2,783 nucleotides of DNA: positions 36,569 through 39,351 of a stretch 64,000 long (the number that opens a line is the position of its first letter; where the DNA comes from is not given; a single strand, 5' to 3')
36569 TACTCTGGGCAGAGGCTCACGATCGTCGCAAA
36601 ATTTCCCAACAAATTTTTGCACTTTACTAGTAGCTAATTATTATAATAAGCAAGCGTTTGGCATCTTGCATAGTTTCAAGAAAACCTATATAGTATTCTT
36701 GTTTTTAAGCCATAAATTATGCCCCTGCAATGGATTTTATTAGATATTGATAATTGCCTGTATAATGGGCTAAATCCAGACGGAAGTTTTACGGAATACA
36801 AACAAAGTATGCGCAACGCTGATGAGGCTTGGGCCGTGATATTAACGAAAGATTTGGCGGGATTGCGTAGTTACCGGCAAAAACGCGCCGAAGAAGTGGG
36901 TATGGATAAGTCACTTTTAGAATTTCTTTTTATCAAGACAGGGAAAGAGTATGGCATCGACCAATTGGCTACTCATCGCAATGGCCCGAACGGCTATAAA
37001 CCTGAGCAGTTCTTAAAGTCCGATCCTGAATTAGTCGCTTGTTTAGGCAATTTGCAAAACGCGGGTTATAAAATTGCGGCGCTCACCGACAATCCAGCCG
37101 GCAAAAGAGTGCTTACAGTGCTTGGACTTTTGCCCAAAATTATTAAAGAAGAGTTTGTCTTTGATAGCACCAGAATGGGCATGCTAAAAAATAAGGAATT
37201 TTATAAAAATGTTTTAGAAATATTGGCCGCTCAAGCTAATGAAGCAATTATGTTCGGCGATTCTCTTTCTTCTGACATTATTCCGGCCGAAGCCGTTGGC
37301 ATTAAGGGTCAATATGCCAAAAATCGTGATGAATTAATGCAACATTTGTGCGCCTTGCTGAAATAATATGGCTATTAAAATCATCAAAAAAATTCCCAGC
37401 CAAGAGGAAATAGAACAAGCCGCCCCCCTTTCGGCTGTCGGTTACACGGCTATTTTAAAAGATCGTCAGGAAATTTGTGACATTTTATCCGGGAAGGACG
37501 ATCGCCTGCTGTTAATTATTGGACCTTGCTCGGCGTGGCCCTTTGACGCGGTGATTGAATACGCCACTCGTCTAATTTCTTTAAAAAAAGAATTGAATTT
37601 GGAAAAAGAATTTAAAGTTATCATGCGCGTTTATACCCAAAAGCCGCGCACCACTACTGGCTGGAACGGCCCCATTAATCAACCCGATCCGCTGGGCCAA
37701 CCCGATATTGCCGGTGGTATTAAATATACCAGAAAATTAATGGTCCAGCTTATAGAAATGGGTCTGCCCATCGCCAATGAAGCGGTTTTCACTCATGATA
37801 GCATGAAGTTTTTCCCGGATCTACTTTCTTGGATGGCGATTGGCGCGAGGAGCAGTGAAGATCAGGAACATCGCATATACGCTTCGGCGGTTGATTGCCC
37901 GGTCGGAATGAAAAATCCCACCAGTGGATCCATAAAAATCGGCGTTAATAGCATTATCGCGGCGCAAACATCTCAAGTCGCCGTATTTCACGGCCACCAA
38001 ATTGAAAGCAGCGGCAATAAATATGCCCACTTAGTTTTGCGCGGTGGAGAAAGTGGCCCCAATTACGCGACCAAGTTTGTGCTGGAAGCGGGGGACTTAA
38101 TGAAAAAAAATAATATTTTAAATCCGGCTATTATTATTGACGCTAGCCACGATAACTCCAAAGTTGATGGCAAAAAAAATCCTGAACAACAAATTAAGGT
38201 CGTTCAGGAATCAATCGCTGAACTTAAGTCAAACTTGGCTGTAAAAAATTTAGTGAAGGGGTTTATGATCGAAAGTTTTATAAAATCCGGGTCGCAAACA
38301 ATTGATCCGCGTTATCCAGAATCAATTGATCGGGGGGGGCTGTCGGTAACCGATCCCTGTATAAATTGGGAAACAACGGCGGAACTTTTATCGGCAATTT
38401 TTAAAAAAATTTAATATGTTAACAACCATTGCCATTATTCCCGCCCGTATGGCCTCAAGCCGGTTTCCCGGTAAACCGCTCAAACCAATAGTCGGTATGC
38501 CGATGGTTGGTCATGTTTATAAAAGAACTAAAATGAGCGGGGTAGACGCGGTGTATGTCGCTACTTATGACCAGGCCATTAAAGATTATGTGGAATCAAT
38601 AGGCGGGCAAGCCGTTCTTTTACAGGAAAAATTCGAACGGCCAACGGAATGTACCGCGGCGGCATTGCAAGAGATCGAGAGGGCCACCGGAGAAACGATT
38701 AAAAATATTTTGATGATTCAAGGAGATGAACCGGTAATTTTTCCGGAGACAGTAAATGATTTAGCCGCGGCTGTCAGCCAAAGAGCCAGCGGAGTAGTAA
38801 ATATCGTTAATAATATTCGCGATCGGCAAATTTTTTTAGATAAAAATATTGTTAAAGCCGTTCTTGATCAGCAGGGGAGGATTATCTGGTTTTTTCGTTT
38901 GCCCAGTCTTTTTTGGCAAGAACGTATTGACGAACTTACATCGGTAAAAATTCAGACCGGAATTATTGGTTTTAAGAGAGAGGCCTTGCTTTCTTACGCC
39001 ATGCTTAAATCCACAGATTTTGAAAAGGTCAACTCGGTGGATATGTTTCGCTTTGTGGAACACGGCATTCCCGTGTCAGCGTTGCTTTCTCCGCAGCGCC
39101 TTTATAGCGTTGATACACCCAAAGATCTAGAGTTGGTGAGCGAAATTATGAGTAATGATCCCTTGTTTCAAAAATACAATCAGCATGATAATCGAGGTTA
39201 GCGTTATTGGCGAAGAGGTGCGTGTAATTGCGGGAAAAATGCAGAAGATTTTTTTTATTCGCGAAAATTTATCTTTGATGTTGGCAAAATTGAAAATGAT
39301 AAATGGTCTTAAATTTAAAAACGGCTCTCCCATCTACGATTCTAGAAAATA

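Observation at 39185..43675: Two large unannotatable proteins bracketing a tandem MetW-like methyltransferase pair, one paralog with a destroyed SAM motif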

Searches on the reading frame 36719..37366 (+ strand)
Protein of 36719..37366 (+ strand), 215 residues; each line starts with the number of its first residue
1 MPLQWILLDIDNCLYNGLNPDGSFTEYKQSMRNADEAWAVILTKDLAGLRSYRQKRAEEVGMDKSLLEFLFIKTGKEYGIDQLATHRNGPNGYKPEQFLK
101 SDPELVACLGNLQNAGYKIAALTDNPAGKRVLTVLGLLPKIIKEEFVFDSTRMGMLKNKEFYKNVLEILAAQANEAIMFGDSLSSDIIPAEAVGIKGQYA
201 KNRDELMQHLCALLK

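Call 4: search_protein_families(library=pfam, proteins=[window:36719-37366:+], max_evalue=0.01)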
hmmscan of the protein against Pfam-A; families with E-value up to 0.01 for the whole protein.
window:36719-37366:+ (215 aa): 3 families
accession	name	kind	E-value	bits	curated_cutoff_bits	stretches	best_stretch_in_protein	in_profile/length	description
PF00702.32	Hydrolase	-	2e-09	38.6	26.4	1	6-194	4-191/191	haloacid dehalogenase-like hydrolase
PF13419.12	HAD_2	-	1.2e-06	29.2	23.8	1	96-196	75-174/178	Haloacid dehalogenase-like hydrolase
PF13242.12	Hydrolase_like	-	0.00014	22.1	22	1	158-197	6-45/75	HAD-hyrolase-like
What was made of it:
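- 36719..37366 (+): HAD-family phosphatase (context: first gene of the ulosonate cassette). Pfam Hydrolase/HAD_2 (call 4).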

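Call 5: search_protein_families(library=ncbifam, proteins=[window:36719-37366:+], max_evalue=0.01)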
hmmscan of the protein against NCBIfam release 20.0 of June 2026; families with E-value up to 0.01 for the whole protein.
window:36719-37366:+ (215 aa): 12 families
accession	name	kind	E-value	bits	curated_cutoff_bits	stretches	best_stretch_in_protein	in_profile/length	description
TIGR02253.1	CTE7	subfamily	5.1e-10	39.5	169.75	1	94-197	88-191/221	TIGR02253 family HAD-type hydrolase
TIGR02247.1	HAD-1A3-hyp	subfamily_domain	3.7e-07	30.1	125.4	1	99-215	93-210/211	epoxide hydrolase N-terminal domain-like phosphatase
TIGR02254.1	YjjG_YfnB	equivalog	2.6e-05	23.8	159.9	1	145-198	140-194/223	YjjG family noncanonical pyrimidine nucleotidase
TIGR01460.1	HAD-SF-IIA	subfamily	0.00013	21.8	100.15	1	159-197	200-240/246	HAD-IIA family hydrolase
TIGR01662.1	HAD-SF-IIIA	subfamily_domain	0.00029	20.9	44.6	0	103-196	28-134/141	HAD-IIIA family hydrolase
TIGR01993.1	Pyr-5-nucltdase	equivalog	0.00037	20.3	142.9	0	95-196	79-179/183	pyrimidine 5'-nucleotidase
NF053830.1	RUBPPhHalo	equivalog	0.0004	20.1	330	1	105-201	108-204/234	ribulose-1,5-bisphosphate 5-phosphatase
NF006991.0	PRK09456.1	equivalog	0.00059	19.6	295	1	100-208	84-192/199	glucose-1-phosphatase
TIGR01458.1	HAD-SF-IIA-hyp3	hypoth_equivalog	0.00064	19.1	175.95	1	158-198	181-221/257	TIGR01458 family HAD-type hydrolase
NF052576.1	PymNtasePynAStpc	equivalog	0.0012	18.5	350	1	109-196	108-196/229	pyrimidine 5'-nucleotidase PynA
TIGR02252.1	DREG-2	subfamily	0.0019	18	155.2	1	100-198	105-202/203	HAD hydrolase, REG-2-like, family IA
TIGR01454.1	AHBA_synth_RP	hypoth_equivalog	0.008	15.8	246.65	0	108-197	83-171/205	AHBA synthesis associated protein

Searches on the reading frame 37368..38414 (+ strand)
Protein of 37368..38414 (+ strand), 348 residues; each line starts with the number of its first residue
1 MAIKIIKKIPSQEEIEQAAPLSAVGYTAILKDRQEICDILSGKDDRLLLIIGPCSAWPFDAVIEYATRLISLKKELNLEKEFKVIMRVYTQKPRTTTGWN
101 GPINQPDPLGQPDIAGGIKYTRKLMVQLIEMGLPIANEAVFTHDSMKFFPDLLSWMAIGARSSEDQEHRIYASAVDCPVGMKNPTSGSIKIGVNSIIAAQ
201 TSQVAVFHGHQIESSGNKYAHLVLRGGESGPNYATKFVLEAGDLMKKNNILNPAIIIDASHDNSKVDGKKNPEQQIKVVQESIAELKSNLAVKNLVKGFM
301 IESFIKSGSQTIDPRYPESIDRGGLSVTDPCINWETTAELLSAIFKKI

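Call 4: search_protein_families(library=pfam, proteins=[window:37368-38414:+], max_evalue=0.01)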
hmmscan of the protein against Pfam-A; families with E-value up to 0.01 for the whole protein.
window:37368-38414:+ (348 aa): 1 family
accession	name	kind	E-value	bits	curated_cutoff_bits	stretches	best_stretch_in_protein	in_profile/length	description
PF00793.26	DAHP_synth_1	-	5.2e-50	170.3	25.5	1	34-340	8-268/270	DAHP synthetase I family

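Call 5: search_protein_families(library=ncbifam, proteins=[window:37368-38414:+], max_evalue=0.01)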
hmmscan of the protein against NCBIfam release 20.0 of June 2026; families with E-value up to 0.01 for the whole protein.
window:37368-38414:+ (348 aa): 4 families
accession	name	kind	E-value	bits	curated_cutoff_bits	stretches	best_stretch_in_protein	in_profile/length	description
NF009395.0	PRK12755.1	subfamily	3.9e-103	344.9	343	1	3-347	12-347/355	3-deoxy-7-phosphoheptulonate synthase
TIGR00034.1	aroFGH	equivalog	1.5e-85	287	173.2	1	3-346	5-336/342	3-deoxy-7-phosphoheptulonate synthase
NF009396.0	PRK12756.1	subfamily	8.5e-82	274.8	463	1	4-345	10-341/349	Trp-sensitive 3-deoxy-7-phosphoheptulonate synthase AroH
NF006723.0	PRK09261.1-1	equivalog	1.3e-70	238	568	1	19-344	26-341/351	3-deoxy-7-phosphoheptulonate synthase AroG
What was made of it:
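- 37368..38414 (+): Type I-alpha DAHP-synthase-like enzyme (context). NCBIfam NF009395 scores 344.9 bits (cut-off 343) and TIGR00034 aroFGH scores 287 (cut-off 173) (call 5).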

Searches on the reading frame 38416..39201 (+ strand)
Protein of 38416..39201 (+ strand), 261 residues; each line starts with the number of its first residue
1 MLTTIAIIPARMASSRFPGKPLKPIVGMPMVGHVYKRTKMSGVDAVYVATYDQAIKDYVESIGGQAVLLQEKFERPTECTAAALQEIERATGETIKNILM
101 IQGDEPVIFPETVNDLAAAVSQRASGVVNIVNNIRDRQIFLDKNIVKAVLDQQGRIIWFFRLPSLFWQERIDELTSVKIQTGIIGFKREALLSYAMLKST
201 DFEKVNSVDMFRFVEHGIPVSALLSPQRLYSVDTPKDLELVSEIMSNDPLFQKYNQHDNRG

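Call 4: search_protein_families(library=pfam, proteins=[window:38416-39201:+], max_evalue=0.01)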
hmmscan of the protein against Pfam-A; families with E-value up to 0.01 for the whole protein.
window:38416-39201:+ (261 aa): 2 families
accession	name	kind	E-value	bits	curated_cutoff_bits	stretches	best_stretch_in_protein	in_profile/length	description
PF02348.25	CTP_transf_3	-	2.9e-34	119.2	22.6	1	5-215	1-212/217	Cytidylyltransferase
PF12804.13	NTP_transf_3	-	1e-09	39.2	27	1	14-138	9-130/160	MobA-like NTP transferase domain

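Call 5: search_protein_families(library=ncbifam, proteins=[window:38416-39201:+], max_evalue=0.01)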
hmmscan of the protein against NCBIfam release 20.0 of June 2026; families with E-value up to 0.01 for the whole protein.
window:38416-39201:+ (261 aa): 21 families
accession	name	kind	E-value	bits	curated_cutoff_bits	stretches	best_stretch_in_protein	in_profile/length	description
NF009905.0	PRK13368.1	subfamily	2.7e-60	203.7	255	1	4-248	3-241/243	3-deoxy-manno-octulosonate cytidylyltransferase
NF003952.0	PRK05450.1-5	subfamily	9.7e-56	188.7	193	1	4-248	3-248/250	3-deoxy-manno-octulosonate cytidylyltransferase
NF003950.0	PRK05450.1-3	subfamily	3.3e-44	151.1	234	1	4-247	3-244/248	3-deoxy-manno-octulosonate cytidylyltransferase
NF003948.0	PRK05450.1-1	equivalog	3.6e-39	134.5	281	1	3-247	5-245/248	3-deoxy-manno-octulosonate cytidylyltransferase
TIGR00466.1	kdsB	equivalog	7.4e-36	123.8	155.2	1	5-239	4-241/241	3-deoxy-manno-octulosonate cytidylyltransferase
TIGR01173.1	glmU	equivalog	3.1e-08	32.9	366.85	1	11-128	13-125/452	bifunctional UDP-N-acetylglucosamine diphosphorylase/glucosamine-1-phosphate N-acetyltransferase GlmU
TIGR03584.1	PseF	equivalog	7.1e-08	32.4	205.7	1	5-72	1-69/222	pseudaminic acid cytidylyltransferase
NF010933.0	PRK14353.1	equivalog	6.2e-07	28.4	505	1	10-128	17-132/453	bifunctional UDP-N-acetylglucosamine diphosphorylase/glucosamine-1-phosphate N-acetyltransferase GlmU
NF010934.1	PRK14354.1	equivalog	9e-06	24.5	450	1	11-124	12-119/447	bifunctional UDP-N-acetylglucosamine diphosphorylase/glucosamine-1-phosphate N-acetyltransferase GlmU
NF010936.0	PRK14356.1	equivalog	1.6e-05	24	666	1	10-125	17-128/456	bifunctional UDP-N-acetylglucosamine diphosphorylase/glucosamine-1-phosphate N-acetyltransferase GlmU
NF010939.0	PRK14359.1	equivalog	2e-05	23.4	592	1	10-152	14-150/430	bifunctional UDP-N-acetylglucosamine diphosphorylase/glucosamine-1-phosphate N-acetyltransferase GlmU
NF010938.0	PRK14358.1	equivalog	2.5e-05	23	500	1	11-135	20-139/481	bifunctional N-acetylglucosamine-1-phosphate uridyltransferase/glucosamine-1-phosphate acetyltransferase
NF010935.0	PRK14355.1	equivalog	5.5e-05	22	718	1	11-130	16-131/459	bifunctional UDP-N-acetylglucosamine diphosphorylase/glucosamine-1-phosphate N-acetyltransferase GlmU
TIGR03552.1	F420_cofC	equivalog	0.0003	20.5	105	1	30-124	32-121/196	2-phospho-L-lactate guanylyltransferase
TIGR03310.1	matur_MocA_YgfJ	equivalog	0.00089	19.3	186.45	1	6-155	2-151/188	molybdenum cofactor cytidylyltransferase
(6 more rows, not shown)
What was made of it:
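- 38416..39201 (+): KdsB-like CMP-ulosonate cytidylyltransferase (context). The best NCBIfam models are all 3-deoxy-manno-octulosonate cytidylyltransferases, but the scores fall below their cut-offs (calls 4, 5).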
